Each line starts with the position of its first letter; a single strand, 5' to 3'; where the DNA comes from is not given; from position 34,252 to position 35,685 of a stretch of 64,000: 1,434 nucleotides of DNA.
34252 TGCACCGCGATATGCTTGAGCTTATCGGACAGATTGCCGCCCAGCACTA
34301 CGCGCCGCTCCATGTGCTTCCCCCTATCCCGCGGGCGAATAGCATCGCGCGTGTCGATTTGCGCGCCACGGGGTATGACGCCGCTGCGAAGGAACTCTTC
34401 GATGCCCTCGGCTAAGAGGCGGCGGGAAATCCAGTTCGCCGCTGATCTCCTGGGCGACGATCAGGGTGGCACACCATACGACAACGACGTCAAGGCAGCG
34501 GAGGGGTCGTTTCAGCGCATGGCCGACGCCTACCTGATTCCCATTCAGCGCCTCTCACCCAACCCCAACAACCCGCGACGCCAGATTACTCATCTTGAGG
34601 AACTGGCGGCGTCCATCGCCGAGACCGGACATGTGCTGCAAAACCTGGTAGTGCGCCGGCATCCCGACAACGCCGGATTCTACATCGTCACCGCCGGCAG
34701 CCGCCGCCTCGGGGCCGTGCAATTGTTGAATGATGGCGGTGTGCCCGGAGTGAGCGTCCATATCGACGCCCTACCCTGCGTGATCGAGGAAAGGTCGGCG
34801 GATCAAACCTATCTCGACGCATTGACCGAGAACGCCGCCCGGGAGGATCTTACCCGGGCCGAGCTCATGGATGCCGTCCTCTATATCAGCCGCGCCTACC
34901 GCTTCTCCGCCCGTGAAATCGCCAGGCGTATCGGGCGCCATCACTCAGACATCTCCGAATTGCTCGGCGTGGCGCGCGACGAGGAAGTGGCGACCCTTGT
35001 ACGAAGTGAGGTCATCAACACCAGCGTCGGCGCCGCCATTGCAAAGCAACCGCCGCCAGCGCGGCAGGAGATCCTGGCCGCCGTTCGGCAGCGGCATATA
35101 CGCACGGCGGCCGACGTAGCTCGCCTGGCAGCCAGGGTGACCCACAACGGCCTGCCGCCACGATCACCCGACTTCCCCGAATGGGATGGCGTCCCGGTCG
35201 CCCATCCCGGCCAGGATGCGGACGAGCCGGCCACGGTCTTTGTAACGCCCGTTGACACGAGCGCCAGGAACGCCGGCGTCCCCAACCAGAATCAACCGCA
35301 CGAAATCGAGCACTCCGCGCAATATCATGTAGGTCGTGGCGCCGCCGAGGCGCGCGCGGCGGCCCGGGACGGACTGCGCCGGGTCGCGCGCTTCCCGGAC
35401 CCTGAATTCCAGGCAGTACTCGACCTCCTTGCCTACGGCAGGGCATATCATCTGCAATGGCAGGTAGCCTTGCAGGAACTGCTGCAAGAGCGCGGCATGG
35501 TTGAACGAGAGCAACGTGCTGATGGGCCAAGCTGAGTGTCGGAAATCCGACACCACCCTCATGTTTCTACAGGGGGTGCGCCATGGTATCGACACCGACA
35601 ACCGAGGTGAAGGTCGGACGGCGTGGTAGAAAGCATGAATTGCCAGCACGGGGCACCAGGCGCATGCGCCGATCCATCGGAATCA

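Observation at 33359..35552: Identical 16-bp palindromes bracket the parAB operon: candidate non-canonical parS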

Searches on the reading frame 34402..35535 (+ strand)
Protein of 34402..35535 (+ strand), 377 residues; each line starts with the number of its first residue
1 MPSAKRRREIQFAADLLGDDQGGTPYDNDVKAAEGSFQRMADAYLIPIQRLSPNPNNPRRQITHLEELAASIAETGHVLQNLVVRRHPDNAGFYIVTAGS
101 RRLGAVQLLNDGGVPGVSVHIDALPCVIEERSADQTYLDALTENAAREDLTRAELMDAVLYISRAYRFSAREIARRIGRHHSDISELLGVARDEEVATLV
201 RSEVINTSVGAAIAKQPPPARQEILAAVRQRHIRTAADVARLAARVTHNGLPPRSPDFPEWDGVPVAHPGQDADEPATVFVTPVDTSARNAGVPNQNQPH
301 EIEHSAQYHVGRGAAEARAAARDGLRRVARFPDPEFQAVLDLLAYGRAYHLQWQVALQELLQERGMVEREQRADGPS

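Call 7: search_protein_families(library=pfam, proteins=[window:34402-35535:+], max_evalue=0.01)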
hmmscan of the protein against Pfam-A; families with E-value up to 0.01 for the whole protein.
window:34402-35535:+ (377 aa): 2 families
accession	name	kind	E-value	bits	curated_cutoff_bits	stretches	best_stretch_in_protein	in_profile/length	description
PF02195.25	ParB_N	-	4e-10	40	26.3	1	45-117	5-76/95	ParB N-terminal domain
PF17762.8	HTH_ParB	-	0.0048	17.5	22.6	1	149-229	2-84/102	ParB HTH domain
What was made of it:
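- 34402..35535 (+): parB (377 aa). It has a ParB N-terminal domain with GSRRLGA and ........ motifs, and an HTH with recognition helix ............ Pfam ParB_N and a weak HTH_ParB match (call 7).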

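Call 11: search_protein_families(library=ncbifam, proteins=[window:34402-35535:+], max_evalue=0.01)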
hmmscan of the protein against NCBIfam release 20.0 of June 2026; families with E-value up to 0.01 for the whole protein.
window:34402-35535:+ (377 aa): 7 families
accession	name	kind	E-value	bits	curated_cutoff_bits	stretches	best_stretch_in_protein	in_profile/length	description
TIGR00180.1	parB_part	domain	1.9e-18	66.9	58.45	1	44-214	6-170/186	ParB/RepB/Spo0J family partition protein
TIGR04285.1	nucleoid_noc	exception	7.2e-17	61.6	315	1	46-233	5-182/255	nucleoid occlusion protein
TIGR03734.1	PRTRC_parB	hypoth_equivalog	3.3e-10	39.1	278.6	1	56-227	6-171/555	PRTRC system ParB family protein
TIGR03454.1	partition_RepB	equivalog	5.4e-07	29.3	201.5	1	64-193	87-203/325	plasmid partitioning protein RepB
NF010406.0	PRK13832.1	subfamily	0.0006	18.5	640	1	50-162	11-115/578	plasmid partitioning protein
NF010440.0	PRK13866.1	equivalog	0.0014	17.8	522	1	64-109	89-133/336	plasmid partitioning protein RepB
TIGR03764.1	ICE_PFGI_1_parB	hypoth_equivalog_domain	0.005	16.5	143.75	1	46-107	13-74/260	ParB family protein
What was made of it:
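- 34402..35535 (+): TIGR00180 scores above its cut-off (call 11).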

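Call 12: find_encoding_contigs(protein=window:34402-35535:+, flank=10000, max_places=10)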
Protein window:34402-35535:+ (377 aa): 2 contigs read that carry it; 2 places shown.
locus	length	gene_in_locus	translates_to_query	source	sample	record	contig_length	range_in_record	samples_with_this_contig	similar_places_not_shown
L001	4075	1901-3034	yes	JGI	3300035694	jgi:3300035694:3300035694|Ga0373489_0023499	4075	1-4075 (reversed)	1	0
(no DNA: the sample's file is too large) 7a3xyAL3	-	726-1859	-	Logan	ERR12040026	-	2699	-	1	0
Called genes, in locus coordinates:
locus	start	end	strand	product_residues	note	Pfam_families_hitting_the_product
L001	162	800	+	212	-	PF13604:AAA_30 (weak), PF13245:AAA_19 (weak)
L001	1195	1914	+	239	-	PF13614:AAA_31 (faint), PF01656:CbiA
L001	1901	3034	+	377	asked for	PF02195:ParB_N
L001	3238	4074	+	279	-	?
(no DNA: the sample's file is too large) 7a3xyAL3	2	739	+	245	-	?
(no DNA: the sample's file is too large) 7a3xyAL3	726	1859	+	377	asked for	PF02195:ParB_N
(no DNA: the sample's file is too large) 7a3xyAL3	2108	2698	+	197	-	?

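Call 13: find_homologous_proteins(query=window:34402-35535:+, max_evalue=0.00001)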
Query window:34402-35535:+ (377 aa): 13 proteins with E <= 0.00001 among 8000 candidates.
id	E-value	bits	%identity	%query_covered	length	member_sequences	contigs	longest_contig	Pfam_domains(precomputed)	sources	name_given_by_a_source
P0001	2.7e-244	828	100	100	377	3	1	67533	PF02195.27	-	-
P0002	7.0e-190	649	82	99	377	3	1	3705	PF02195.27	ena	-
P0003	6.6e-186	636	80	100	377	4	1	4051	PF02195.27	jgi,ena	-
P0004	5.0e-8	51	35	39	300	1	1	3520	PF17762.9,PF02195.27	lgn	-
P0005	9.3e-8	50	31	62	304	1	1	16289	PF17762.9,PF23552.3,PF02195.27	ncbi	-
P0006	2.3e-7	49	30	58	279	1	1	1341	PF17762.9,PF02195.27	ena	-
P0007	3.5e-7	48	38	28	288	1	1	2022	PF17762.9,PF02195.27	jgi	jgi:ParB family transcriptional regulator, chromosome partitioning protein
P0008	3.9e-7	48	37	30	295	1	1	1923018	PF17762.9,PF02195.27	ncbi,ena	-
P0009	5.4e-7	48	34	38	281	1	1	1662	PF17762.9,PF02195.27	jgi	jgi:ParB family chromosome partitioning protein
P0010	8.9e-7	47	34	38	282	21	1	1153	PF17762.9,PF02195.27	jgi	-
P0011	1.9e-6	46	37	38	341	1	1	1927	PF17762.9,PF23552.3,PF02195.27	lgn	-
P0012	2.7e-6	45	34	38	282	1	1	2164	PF17762.9,PF02195.27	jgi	jgi:ParB family transcriptional regulator, chromosome partitioning protein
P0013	4.7e-6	44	33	43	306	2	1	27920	PF17762.9,PF12802.14,PF02195.27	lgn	-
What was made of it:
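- Tried and rejected: Only three close clusters were found (call 13).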

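Call 14: find_encoding_contigs(protein=P0002, flank=10000, max_places=10)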
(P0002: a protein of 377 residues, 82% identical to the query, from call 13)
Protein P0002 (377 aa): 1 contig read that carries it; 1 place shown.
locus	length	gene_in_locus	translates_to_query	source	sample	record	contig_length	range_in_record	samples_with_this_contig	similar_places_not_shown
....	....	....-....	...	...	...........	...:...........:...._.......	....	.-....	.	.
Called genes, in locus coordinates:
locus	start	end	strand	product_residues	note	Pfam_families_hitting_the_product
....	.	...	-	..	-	?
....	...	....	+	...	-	-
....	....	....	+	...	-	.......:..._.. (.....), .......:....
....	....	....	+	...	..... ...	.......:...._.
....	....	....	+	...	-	?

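Call 15: find_encoding_contigs(protein=P0003, flank=10000, max_places=10)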
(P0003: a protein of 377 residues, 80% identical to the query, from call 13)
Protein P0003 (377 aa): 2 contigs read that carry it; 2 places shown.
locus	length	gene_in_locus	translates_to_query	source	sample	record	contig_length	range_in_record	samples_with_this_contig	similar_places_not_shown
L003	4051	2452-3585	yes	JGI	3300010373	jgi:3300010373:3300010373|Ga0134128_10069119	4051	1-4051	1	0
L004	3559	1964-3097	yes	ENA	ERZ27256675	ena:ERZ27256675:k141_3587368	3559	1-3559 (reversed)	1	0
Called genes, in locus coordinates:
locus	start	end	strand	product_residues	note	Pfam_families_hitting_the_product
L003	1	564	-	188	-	?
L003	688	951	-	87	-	-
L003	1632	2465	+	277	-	PF01656:CbiA, PF13614:AAA_31 (faint)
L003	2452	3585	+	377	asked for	PF02195:ParB_N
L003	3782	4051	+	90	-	?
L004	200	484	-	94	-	-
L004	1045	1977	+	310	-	PF12728:HTH_17, PF13614:AAA_31 (faint), PF01656:CbiA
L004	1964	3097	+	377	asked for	PF02195:ParB_N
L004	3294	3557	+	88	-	?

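Call 29: search_dna_similar(query=window:34402-35535:+, collection=plasmids, mode=protein, max_rows=15, max_evalue=0.001)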
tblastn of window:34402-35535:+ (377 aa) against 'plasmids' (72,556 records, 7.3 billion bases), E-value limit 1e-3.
Records with a match: 648; places in all: 660; records where one place covers at least 80% of the query: 0.
Best place of each record, by identity: <60% 648.
By first word of the organism name: Acinetobacter 189; Burkholderia 68; Streptomyces 46; Sphingobium 25; Rhizobium 20; Azospirillum 18; Moraxella 13; Paraburkholderia 12; Roseomonas 12; Deinococcus 11; and 108 more.
By predicted mobility (MOB-suite, as given by PLSDB): non-mobilizable 256; mobilizable 237; conjugative 155.
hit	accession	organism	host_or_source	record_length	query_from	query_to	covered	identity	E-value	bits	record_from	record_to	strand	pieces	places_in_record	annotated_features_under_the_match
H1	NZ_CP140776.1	Streptomyces goshikiensis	cell culture,soil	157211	14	299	76%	27.1%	3e-5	54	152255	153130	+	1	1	ParB/RepB/Spo0J family partition protein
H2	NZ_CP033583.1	Streptomyces sp. ADI95-16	Antho dichotoma,pure culture,whole body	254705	14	266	67%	28.3%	2e-5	55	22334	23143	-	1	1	ParB/RepB/Spo0J family partition protein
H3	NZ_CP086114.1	Skermanella rosea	single cell,hydrocarbon-contaminated ...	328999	28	301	73%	25.7%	8e-4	49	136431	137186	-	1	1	ParB/RepB/Spo0J family partition protein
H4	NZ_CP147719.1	Bradyrhizobium sp. 2S1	-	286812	36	283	66%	27.8%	6e-4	50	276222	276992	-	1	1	ParB/RepB/Spo0J family partition protein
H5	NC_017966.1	Tistrella mobilis KA081020-065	-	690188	28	257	61%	28.8%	2e-7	61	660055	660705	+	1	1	ParB/RepB/Spo0J family partition protein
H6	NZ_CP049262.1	Cronobacter sakazakii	Homo sapiens,feces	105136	32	266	62%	27.7%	1e-3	49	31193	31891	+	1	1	ParB/RepB/Spo0J family partition protein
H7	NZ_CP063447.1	Novosphingobium sp. ES2-1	mixed culture,activated sludge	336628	40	225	49%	34.8%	1e-5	55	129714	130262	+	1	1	ParB/RepB/Spo0J family partition protein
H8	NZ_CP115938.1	Streptomyces goshikiensis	microorganism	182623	14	247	62%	27.5%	1e-4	52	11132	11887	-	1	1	ParB/RepB/Spo0J family partition protein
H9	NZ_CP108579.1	Streptomyces goshikiensis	-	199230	14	247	62%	27.5%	1e-4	52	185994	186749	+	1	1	ParB/RepB/Spo0J family partition protein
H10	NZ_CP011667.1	Streptomyces sp. Mg1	-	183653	14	247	62%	27.5%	1e-4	52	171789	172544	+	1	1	ParB/RepB/Spo0J family partition protein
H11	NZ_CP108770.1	Streptomyces goshikiensis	-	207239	14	247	62%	27.5%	1e-4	52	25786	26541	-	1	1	ParB/RepB/Spo0J family partition protein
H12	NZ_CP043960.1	Streptomyces tendae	microorganism,soil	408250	45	286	64%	26.4%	4e-4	50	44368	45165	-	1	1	ParB/RepB/Spo0J family partition protein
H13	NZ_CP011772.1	Croceicoccus naphthovorans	-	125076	42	225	49%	34.7%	2e-7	61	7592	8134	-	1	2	ParB/RepB/Spo0J family partition protein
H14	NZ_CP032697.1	Rhizobium jaguaris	Calliandra grandiflora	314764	40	241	54%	31.4%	9e-8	62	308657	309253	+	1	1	ParB/RepB/Spo0J family partition protein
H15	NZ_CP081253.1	Phaeobacter inhibens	-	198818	45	257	56%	29.3%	8e-8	62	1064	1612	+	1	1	ParB/RepB/Spo0J family partition protein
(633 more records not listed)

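Call 52: find_related_loci(query=A4, collection=metagenome_contigs, flank=10000)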
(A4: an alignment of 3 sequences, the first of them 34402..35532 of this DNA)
Query A4 (377 aa) in metagenome_contigs; peptide patterns used: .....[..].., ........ (x = any residue, [..] = any of these).
106 stretches matched a pattern; 1 encode a relative of the query (tblastn E <= 1e-3); 1 distinct loci.
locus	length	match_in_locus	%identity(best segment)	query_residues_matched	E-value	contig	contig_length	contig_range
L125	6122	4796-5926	80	1-377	0e+0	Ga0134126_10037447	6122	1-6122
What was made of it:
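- Tried and rejected: The metagenome scan added a single locus (call 52).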
